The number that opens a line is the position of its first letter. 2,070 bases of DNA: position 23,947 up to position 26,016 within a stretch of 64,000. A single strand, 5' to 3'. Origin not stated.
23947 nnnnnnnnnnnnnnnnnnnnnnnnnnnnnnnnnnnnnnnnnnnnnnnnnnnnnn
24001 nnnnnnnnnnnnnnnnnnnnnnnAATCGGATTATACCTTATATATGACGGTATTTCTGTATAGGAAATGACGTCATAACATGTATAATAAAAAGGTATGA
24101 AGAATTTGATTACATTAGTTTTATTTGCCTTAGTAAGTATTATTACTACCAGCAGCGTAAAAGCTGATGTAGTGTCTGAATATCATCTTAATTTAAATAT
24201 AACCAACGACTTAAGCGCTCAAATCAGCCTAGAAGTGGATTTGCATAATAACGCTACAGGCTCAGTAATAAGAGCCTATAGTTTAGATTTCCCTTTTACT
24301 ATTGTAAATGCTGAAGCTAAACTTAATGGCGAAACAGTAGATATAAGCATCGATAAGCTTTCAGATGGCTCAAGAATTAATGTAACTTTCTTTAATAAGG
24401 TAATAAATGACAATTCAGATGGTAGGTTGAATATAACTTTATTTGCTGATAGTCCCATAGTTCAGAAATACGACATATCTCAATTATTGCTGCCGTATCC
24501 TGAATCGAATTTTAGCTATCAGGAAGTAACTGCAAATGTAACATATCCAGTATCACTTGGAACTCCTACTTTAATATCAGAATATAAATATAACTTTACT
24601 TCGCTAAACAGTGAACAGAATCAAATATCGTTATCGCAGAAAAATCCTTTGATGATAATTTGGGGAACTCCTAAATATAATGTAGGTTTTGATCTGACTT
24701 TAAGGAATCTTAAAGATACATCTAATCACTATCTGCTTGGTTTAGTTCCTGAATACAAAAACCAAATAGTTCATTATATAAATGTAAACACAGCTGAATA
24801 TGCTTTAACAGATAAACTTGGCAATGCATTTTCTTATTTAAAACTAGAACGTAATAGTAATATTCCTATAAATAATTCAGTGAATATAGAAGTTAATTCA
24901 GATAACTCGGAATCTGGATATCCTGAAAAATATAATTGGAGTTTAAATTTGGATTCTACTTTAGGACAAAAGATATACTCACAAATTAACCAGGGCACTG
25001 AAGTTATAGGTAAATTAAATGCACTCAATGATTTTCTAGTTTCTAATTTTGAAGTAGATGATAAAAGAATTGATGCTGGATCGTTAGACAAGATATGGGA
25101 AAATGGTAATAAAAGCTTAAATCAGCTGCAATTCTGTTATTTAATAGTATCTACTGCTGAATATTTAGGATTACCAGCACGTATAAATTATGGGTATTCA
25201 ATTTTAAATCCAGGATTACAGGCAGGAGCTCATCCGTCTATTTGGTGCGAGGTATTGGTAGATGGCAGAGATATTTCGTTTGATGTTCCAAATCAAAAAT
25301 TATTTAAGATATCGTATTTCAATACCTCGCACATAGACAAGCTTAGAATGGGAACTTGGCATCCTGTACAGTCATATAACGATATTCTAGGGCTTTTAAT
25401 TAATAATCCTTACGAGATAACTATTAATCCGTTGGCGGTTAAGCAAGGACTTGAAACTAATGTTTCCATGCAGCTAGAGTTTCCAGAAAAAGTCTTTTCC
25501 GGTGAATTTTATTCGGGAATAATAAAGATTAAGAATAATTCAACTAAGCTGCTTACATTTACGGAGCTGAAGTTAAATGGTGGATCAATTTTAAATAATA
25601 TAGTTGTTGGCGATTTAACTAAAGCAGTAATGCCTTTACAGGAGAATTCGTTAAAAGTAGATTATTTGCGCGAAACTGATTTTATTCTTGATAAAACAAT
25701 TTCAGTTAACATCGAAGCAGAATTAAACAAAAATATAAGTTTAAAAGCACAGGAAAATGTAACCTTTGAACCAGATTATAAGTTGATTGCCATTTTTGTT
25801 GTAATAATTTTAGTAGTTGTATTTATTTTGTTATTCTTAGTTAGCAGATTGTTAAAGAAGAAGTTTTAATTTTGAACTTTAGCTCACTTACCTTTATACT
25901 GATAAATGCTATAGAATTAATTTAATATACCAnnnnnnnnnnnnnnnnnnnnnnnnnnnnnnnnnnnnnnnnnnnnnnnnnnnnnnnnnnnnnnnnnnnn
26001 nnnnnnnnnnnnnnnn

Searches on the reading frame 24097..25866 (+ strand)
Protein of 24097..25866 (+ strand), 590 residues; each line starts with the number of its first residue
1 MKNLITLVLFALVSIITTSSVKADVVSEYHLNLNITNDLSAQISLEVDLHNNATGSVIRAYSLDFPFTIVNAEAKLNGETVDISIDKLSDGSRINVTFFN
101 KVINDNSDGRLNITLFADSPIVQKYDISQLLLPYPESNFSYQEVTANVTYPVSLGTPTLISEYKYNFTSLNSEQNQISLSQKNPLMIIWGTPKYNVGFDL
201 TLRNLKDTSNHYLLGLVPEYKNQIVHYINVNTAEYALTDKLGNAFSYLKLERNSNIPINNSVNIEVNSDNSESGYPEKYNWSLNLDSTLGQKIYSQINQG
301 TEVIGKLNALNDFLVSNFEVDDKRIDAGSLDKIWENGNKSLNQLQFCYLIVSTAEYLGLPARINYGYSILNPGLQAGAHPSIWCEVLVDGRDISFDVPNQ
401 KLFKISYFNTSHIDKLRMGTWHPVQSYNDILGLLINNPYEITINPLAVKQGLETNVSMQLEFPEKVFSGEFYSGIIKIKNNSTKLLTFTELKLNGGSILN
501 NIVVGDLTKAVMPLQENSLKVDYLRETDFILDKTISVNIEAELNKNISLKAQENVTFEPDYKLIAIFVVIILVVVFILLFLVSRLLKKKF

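Call 24: search_protein_families(library=pfam, proteins=[window:24097-25866:+], max_evalue=0.01)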
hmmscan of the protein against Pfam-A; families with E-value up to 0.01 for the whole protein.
window:24097-25866:+ (590 aa): 1 family
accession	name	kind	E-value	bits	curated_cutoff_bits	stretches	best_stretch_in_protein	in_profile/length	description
PF22089.2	DIP2116-like_N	-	0.0077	16.4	27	0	450-509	16-76/165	DIP2116-like, N-terminal domain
